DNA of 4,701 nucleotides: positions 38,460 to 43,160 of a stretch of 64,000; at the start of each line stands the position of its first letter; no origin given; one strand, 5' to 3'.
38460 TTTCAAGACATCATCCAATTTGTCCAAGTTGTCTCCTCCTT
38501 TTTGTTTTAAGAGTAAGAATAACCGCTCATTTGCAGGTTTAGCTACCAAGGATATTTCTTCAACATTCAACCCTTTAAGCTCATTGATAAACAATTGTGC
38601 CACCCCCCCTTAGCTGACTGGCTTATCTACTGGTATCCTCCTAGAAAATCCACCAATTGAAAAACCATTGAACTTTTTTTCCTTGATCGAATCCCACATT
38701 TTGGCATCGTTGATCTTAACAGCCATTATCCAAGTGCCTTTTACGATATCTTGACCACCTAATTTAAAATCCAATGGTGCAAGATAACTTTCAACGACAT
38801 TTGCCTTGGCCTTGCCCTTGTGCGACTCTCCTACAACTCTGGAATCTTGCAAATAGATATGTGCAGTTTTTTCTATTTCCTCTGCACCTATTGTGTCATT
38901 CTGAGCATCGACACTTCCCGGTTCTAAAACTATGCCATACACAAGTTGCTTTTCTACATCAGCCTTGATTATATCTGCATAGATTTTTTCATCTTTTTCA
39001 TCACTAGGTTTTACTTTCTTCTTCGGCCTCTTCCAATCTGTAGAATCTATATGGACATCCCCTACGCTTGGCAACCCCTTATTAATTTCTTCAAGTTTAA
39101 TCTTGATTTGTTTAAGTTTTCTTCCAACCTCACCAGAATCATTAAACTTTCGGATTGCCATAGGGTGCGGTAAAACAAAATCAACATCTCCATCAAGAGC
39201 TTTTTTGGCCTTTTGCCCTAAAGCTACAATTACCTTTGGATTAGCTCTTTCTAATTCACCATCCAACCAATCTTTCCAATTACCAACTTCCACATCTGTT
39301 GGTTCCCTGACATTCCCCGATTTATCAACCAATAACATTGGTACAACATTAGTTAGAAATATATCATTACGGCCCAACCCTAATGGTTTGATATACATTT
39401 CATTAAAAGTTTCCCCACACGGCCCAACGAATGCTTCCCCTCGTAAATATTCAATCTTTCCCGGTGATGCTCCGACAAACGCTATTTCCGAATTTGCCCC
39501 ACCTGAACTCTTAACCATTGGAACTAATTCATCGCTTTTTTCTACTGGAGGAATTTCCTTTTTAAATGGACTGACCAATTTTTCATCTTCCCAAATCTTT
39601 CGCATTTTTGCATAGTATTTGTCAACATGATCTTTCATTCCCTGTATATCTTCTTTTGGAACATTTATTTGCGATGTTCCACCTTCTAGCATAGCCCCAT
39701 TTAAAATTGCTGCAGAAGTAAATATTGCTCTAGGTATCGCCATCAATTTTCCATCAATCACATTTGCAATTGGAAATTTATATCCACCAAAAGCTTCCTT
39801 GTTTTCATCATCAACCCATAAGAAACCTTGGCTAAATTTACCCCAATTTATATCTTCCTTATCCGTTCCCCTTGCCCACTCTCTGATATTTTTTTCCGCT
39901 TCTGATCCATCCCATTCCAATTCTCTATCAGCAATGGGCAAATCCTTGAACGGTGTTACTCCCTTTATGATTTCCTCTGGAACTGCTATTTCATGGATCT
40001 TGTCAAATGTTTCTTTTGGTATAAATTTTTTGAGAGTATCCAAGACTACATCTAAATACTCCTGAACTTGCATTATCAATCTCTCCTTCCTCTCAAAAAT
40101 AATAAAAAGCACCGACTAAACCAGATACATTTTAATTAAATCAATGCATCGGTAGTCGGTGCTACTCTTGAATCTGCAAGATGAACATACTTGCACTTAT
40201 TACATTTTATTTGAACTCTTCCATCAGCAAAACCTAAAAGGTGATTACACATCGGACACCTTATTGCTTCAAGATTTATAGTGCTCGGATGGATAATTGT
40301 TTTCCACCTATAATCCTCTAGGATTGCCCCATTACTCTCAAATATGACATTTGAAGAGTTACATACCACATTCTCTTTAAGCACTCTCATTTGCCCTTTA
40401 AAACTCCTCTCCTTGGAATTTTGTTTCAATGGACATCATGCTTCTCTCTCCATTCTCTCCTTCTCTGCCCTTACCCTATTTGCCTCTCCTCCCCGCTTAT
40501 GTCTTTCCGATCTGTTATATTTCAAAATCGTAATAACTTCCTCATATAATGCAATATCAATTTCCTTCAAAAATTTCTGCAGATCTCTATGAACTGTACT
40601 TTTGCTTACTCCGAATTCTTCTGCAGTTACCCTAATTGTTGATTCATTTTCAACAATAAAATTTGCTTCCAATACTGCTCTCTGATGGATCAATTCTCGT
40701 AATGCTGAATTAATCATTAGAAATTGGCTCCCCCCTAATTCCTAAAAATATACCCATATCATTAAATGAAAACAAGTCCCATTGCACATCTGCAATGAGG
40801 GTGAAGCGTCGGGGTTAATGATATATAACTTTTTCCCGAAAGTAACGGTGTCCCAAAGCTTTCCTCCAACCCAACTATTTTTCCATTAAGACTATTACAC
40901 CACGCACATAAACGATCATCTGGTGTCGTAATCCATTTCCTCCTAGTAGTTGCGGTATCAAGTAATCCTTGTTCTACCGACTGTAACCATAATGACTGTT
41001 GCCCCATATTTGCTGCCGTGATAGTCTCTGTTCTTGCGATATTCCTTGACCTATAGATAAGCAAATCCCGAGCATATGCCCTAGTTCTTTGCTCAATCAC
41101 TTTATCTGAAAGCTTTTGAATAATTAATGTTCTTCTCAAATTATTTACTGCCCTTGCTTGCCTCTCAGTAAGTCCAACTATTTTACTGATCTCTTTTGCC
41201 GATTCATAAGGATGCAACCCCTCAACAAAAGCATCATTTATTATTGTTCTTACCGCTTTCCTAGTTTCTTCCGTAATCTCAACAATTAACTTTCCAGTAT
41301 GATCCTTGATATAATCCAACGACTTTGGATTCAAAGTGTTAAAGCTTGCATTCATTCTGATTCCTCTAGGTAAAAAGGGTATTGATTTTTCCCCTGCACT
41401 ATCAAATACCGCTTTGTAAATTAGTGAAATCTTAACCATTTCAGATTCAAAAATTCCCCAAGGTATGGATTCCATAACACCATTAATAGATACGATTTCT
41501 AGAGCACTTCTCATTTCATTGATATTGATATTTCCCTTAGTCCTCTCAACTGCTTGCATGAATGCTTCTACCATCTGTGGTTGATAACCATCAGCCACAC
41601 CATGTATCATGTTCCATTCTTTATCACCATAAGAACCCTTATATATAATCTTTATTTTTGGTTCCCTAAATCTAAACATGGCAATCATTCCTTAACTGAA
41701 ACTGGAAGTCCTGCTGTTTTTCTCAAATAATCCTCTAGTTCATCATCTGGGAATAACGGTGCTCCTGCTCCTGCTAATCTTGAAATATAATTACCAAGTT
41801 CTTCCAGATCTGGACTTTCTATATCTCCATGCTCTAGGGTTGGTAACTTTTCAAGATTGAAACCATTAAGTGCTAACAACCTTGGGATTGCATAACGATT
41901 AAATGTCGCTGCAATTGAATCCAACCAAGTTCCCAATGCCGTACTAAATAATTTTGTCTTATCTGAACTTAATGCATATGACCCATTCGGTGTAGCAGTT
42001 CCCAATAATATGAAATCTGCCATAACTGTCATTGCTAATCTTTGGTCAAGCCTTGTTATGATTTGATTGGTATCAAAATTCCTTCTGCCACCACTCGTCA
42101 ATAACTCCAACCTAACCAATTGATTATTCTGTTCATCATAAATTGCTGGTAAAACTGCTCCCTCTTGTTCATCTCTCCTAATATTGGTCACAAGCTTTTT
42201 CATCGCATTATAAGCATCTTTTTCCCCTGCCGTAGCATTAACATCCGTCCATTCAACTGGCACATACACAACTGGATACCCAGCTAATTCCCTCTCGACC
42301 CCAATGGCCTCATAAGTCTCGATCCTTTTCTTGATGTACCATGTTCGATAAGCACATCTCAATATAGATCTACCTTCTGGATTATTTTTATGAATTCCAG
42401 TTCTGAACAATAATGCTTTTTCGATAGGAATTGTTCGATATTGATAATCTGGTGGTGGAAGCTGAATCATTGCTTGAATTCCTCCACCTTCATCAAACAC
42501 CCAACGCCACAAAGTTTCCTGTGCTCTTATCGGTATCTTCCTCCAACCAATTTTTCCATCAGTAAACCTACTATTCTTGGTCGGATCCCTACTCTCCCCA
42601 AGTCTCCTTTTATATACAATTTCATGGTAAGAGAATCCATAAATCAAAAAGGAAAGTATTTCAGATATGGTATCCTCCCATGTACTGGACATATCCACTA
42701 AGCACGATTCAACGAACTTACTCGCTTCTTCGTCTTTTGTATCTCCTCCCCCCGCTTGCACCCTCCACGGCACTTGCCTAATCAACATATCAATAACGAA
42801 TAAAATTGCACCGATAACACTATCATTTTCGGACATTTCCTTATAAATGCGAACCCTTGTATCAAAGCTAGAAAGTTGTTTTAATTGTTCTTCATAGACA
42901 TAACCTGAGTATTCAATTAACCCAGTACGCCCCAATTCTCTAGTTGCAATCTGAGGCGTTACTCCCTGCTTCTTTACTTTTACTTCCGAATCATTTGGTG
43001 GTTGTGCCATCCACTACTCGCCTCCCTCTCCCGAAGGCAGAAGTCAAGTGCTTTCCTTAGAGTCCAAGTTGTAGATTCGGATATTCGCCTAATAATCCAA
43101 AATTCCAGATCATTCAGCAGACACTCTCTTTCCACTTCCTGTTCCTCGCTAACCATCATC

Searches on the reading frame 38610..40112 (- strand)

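Call 14: search_protein_families(library=phrogs, proteins=[window:38610-40112:-], max_evalue=0.00001)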
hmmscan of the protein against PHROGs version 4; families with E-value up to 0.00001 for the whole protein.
window:38610-40112:- (500 aa): 7 families
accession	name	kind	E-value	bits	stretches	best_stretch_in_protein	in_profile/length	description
phrog_3017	-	head and packaging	1.8e-35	123.9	1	377-495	38-157/402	head maturation protease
phrog_1530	-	other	7e-29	102.3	1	363-495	221-354/379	DNA methyltransferase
phrog_13242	-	unknown function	7.8e-26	92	1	355-498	288-431/450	-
phrog_34096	-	head and packaging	1.2e-19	71.4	1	379-487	124-232/412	head maturation protease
phrog_15223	-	other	7.7e-15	56.4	1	381-486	6-110/199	protease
phrog_19260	-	unknown function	5.8e-11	43.3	1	364-488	23-148/253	-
phrog_33677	-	head and packaging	4e-09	37.1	1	385-495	153-269/564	head maturation protease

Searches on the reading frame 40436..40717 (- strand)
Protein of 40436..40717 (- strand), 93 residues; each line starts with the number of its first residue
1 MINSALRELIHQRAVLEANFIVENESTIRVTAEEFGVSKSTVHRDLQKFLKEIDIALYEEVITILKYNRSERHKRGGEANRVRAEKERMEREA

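Call 45: search_protein_families(library=pfam, proteins=[window:40436-40717:-], max_evalue=0.01)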
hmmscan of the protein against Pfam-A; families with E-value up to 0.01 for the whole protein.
window:40436-40717:- (93 aa): 6 families
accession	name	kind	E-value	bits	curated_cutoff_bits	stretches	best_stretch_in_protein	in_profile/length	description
PF12116.14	SpoIIID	-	1.3e-26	92.9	27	1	8-87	2-81/82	Stage III sporulation protein D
PF08220.18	HTH_DeoR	-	0.0019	18.3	21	1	31-49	20-38/57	DeoR-like helix-turn-helix domain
PF08279.18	HTH_11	-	0.0029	17.9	25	1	32-48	22-38/55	HTH domain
PF04545.22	Sigma70_r4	-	0.0047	16.9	24.1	1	12-44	9-39/50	Sigma-70, region 4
PF07638.17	Sigma70_ECF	-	0.0066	16.8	21.1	0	28-47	154-173/185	ECF sigma factor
PF02796.21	HTH_7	-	0.0083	16.7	23.8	0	26-44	22-40/45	Helix-turn-helix domain of resolvase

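Call 46: search_solved_structures(query=window:40436-40717:-, max_evalue=0.01, show_alignments=2)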
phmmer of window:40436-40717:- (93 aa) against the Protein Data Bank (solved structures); distinct sequences matched with E-value up to 0.01: 1.
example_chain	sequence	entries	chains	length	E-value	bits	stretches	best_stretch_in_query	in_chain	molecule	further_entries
2l0k_A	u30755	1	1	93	1.2e-18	70.3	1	8-88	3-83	Stage III sporulation protein D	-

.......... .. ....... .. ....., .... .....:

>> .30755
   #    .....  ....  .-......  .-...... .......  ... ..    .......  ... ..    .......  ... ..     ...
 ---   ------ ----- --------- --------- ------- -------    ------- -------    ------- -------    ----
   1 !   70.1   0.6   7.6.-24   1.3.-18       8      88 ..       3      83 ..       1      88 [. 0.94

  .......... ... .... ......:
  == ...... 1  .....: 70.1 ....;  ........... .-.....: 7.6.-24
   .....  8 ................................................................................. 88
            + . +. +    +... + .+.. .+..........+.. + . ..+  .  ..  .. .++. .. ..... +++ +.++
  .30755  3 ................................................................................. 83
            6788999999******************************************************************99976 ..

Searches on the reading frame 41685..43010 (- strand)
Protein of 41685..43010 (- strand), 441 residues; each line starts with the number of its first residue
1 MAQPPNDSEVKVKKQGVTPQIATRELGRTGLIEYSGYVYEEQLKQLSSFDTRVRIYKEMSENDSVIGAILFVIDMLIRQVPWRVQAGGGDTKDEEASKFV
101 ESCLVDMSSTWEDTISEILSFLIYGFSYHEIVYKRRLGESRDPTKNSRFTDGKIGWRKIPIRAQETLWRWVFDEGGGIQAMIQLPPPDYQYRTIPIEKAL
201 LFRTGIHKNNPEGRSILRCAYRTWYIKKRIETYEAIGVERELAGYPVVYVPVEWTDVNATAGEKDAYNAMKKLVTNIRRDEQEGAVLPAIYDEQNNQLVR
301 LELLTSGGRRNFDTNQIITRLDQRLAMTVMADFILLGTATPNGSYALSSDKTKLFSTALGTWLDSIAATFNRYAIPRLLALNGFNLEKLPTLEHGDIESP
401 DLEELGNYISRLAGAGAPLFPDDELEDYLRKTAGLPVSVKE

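Call 14: search_protein_families(library=phrogs, proteins=[window:41685-43010:-], max_evalue=0.00001)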
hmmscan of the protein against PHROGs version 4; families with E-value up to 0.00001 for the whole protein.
window:41685-43010:- (441 aa): 1 family
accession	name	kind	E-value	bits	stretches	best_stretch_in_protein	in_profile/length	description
phrog_113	-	head and packaging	9.3e-85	286.8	1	15-438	27-414/1272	portal protein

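Call 18: search_dna_similar(query=window:41685-43010:-, collection=phages, mode=protein, max_rows=15)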
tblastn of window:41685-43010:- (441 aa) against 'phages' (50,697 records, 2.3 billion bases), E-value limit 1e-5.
Records with a match: 1718; places in all: 1721; records where one place covers at least 80% of the query: 1414.
Best place of each record, by identity: <60% 1718.
By first word of the organism name: Escherichia 343; Pseudomonas 234; Gordonia 197; Mycobacterium 139; Rheinheimera 115; Salmonella 105; Vibrio 93; Arthrobacter 85; Klebsiella 49; Acinetobacter 44; and 52 more.
By host as written in the record: Gordonia terrae 3612 158; Rheinheimera sp. BAL341 115; - 112; Escherichia coli 100; Pseudomonas aeruginosa 73; Mycobacterium smegmatis mc2 155 67; Arthrobacter sp. ATCC 21022 63; Escherichia coli K-12 MG1655 50; and 388 more.
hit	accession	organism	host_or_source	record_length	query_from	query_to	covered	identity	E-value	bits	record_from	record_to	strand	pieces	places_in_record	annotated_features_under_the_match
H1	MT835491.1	Bacteriophage sp.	human fecal samples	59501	17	436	95%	53.1%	1e-136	438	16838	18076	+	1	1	record has no annotation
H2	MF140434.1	Arthrobacter phage Wheelbite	Arthrobacter sp. ATCC 21022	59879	24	436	94%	46.6%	2e-104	345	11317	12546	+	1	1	16: portal protein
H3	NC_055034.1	Arthrobacter phage Wheelbite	Arthrobacter sp. ATCC 21022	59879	24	436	94%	46.6%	2e-104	345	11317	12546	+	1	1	16: portal protein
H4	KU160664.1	Arthrobacter phage Salgado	Arthrobacter sp. ATCC 21022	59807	24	436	94%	46.6%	4e-104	345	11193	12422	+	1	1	16: portal protein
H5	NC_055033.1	Arthrobacter phage Salgado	Arthrobacter sp. ATCC 21022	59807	24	436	94%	46.6%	4e-104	345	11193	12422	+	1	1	16: portal protein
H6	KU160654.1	Arthrobacter phage Laroye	Arthrobacter sp. ATCC 21022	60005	24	436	94%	46.6%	4e-104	345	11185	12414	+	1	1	16: portal protein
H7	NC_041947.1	Arthrobacter phage Laroye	Arthrobacter sp. ATCC 21022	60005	24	436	94%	46.6%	4e-104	345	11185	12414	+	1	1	16: portal protein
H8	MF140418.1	Arthrobacter phage LiSara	Arthrobacter sp. ATCC 21022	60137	24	436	94%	46.6%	4e-104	345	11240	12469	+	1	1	16: portal protein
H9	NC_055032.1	Arthrobacter phage LiSara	Arthrobacter sp. ATCC 21022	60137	24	436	94%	46.6%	4e-104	345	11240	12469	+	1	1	16: portal protein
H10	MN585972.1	Arthrobacter phage Edmundo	Arthrobacter sp. ATCC 21022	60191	24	436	94%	46.6%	5e-104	345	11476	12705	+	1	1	16: portal protein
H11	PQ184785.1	Arthrobacter phage Kovu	Arthrobacter globiformis B-2979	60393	25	436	93%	46.5%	1e-108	358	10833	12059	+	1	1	17: portal protein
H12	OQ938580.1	Arthrobacter phage Ottawa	Arthrobacter globiformis B-2979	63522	19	436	95%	45.6%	6e-103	341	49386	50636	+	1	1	84: portal protein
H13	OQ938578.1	Arthrobacter phage Kharcho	Arthrobacter globiformis B-2979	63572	19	436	95%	45.6%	6e-103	341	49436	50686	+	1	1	84: portal protein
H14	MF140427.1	Arthrobacter phage Shrooms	Arthrobacter sp. ATCC 21022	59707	24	436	94%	45.7%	1e-104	346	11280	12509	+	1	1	16: portal protein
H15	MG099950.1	Arthrobacter phage Waltz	Arthrobacter sp. ATCC 21022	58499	24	436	94%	45.7%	2e-104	345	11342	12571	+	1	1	portal protein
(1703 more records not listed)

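Call 33: find_related_loci(query=window:41685-43010:-, collection=genome_contigs, flank=2000)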
Query window:41685-43010:- (441 aa) in genome_contigs; peptide patterns used: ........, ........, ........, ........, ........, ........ (x = any residue, [..] = any of these).
69 stretches matched a pattern; 33 encode a relative of the query (tblastn E <= 1e-3); 33 distinct loci.
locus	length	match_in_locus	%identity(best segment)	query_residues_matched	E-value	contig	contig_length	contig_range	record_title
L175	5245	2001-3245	61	25-436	2e-165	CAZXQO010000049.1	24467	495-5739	MAG TPA_asm: uncultured Peptococcaceae bacterium isolate binchicken_co178_152 genome assembly, contig: NODE_2770_length_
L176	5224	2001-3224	54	22-436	2e-141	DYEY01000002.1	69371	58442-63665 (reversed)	MAG TPA_asm: Dethiobacter sp. isolate Tomsk_2_55_21 Tomsk_k141_371, whole genome shotgun sequence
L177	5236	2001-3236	53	21-440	8e-141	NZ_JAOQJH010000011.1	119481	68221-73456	Anthropogastromicrobium aceti strain H6_35 .14207_7_90.11, whole genome shotgun sequence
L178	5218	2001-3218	53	24-436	2e-139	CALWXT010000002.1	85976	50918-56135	MAG: uncultured Flavonifractor sp. isolate BRZ_CH__bin131 genome assembly, contig: BRZ_CH__NODE_471_length_85976_cov_7.0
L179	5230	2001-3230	53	25-440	3e-138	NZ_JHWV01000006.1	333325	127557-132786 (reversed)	Anaerovibrio sp. RM50 T525DRAFT_scaffold00004.4_C, whole genome shotgun sequence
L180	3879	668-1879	53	24-436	4e-139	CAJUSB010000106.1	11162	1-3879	MAG TPA_asm: uncultured Clostridia bacterium isolate MGBC165025 genome assembly, contig: MGBC165025.106, whole genome sh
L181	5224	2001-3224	54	22-436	2e-137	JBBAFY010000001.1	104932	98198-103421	MAG: Tissierellales bacterium isolate SO_2017_LW2_59 scaffold_411_c1_LW138R_2017, whole genome shotgun sequence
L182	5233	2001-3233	53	24-441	1e-137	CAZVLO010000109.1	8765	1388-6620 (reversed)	MAG TPA_asm: uncultured Papillibacter sp. isolate SRP239243_co1_361 genome assembly, contig: NODE_14491_length_8765_cov_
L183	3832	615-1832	52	24-436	1e-137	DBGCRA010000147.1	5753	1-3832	MAG TPA_asm: Candidatus Gallispira sp. isolate MAG11578 contig147, whole genome shotgun sequence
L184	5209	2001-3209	52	25-436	5e-136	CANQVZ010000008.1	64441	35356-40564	MAG: uncultured Clostridia bacterium isolate Lapin-013__bin46 genome assembly, contig: Lapin-013__NODE_250_length_64441_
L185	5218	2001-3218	53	23-436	2e-136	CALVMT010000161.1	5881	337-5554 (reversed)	MAG: uncultured Clostridia bacterium isolate E09__bin3 genome assembly, contig: E09__k127_4218260, whole genome shotgun 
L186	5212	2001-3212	52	24-436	1e-135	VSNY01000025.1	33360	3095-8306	MAG: Lachnospiraceae bacterium isolate SC1140_S46_bin.7 SC1140_S46_SC1140_S46_bin.7_contig_25, whole genome shotgun sequ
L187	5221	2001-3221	54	25-436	2e-135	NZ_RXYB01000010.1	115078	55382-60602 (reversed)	Acetobacterium tundrae strain DSM 9173 NODE_10_length_115078_cov_23.2166, whole genome shotgun sequence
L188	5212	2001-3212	51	24-436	1e-133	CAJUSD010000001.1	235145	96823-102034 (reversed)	MAG TPA_asm: uncultured Oscillospiraceae bacterium isolate MGBC165041 genome assembly, contig: MGBC165041.1, whole genom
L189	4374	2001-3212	51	24-436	6e-134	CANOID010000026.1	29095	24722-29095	MAG TPA_asm: uncultured Lachnoclostridium sp. isolate SRR13921778_bin.72_metawrap_v1.3_MAG genome assembly, contig: NODE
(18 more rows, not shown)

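Call 34: find_related_loci(query=window:41685-43010:-, collection=viral_contigs, flank=2000)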
Query window:41685-43010:- (441 aa) in viral_contigs; peptide patterns used: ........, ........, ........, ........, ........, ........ (x = any residue, [..] = any of these).
119 stretches matched a pattern; 106 encode a relative of the query (tblastn E <= 1e-3); the best 80 are kept; 80 distinct loci.
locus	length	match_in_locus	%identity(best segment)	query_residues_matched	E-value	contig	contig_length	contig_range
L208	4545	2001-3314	91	1-441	0e+0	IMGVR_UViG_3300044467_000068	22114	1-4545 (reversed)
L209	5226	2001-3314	91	1-441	0e+0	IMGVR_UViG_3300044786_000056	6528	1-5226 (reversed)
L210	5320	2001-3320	90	1-441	0e+0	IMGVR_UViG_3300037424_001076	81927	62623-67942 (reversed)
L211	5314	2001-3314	90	1-441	0e+0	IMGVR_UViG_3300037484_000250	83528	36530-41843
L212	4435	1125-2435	88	5-441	0e+0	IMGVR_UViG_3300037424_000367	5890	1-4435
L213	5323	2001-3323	84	1-441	0e+0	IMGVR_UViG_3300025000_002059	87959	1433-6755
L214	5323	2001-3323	84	1-441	0e+0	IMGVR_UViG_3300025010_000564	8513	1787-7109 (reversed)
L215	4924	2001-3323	84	1-441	0e+0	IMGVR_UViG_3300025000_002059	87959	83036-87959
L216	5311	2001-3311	80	1-441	0e+0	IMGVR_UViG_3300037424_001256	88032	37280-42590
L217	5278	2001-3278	58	10-436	6e-153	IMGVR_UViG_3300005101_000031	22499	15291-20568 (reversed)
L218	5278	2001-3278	58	10-436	5e-153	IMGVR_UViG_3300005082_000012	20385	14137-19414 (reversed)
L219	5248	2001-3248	53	25-441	7e-149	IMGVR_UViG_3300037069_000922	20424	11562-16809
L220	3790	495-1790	52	10-438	3e-146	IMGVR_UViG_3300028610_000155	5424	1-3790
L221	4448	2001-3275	54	16-441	7e-145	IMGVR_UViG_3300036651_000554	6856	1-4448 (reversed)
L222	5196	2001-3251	55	23-441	2e-144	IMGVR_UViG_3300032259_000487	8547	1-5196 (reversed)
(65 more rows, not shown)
